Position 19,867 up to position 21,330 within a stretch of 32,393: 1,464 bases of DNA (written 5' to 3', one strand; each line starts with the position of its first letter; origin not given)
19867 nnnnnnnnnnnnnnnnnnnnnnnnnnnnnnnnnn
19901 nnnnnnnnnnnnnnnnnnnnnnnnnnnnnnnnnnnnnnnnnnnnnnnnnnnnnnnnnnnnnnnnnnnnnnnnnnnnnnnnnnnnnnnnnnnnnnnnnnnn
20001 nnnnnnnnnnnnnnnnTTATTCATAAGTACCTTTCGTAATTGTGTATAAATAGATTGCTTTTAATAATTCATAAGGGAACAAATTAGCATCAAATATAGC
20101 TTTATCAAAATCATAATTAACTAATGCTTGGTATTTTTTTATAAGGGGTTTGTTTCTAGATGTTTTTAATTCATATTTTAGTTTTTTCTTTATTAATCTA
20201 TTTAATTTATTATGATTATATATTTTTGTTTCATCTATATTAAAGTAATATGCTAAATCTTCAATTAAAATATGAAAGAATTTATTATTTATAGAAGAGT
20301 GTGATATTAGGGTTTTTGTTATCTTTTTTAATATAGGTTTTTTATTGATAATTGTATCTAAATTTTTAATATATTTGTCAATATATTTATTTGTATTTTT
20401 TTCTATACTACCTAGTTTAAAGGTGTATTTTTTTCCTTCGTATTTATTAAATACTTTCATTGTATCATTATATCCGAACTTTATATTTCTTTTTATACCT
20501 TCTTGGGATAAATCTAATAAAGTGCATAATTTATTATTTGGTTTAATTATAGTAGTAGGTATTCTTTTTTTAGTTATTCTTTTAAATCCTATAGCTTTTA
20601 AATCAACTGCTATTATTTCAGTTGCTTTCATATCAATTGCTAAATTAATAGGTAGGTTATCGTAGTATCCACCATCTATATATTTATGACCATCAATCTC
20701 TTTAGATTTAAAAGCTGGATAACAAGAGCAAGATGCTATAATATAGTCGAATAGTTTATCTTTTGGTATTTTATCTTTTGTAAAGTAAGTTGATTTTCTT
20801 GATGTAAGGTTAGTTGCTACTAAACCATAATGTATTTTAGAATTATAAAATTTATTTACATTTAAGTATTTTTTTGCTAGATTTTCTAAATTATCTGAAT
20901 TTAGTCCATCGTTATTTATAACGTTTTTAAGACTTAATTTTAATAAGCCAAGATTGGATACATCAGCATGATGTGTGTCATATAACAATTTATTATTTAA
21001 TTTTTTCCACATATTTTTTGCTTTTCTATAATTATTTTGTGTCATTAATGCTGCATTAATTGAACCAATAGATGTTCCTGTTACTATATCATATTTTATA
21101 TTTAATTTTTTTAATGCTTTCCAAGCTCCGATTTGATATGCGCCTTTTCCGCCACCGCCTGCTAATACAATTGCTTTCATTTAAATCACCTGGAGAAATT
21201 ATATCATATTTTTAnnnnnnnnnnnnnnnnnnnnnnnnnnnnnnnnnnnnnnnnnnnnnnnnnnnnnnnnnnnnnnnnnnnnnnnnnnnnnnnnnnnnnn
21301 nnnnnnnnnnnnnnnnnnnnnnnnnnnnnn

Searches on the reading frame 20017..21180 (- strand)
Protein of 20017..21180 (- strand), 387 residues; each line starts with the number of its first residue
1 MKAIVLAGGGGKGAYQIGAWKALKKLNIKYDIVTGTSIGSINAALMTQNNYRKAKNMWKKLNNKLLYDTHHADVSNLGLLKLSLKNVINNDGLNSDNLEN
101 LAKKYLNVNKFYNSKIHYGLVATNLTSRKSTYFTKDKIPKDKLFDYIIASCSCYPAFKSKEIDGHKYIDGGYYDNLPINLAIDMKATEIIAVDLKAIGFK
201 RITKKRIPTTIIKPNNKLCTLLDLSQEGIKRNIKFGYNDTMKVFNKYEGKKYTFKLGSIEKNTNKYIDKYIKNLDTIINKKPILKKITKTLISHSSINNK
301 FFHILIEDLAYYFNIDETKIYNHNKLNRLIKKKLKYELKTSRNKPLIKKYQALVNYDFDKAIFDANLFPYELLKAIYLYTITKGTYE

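Call 69: search_protein_families(library=pfam, proteins=[window:20017-21180:-], max_evalue=0.0001)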
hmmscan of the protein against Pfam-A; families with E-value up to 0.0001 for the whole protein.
window:20017-21180:- (387 aa): 1 family
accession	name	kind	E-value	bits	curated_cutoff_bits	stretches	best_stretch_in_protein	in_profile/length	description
PF01734.28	Patatin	-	1.1e-34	120.8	27.7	1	4-182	1-191/191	Patatin-like phospholipase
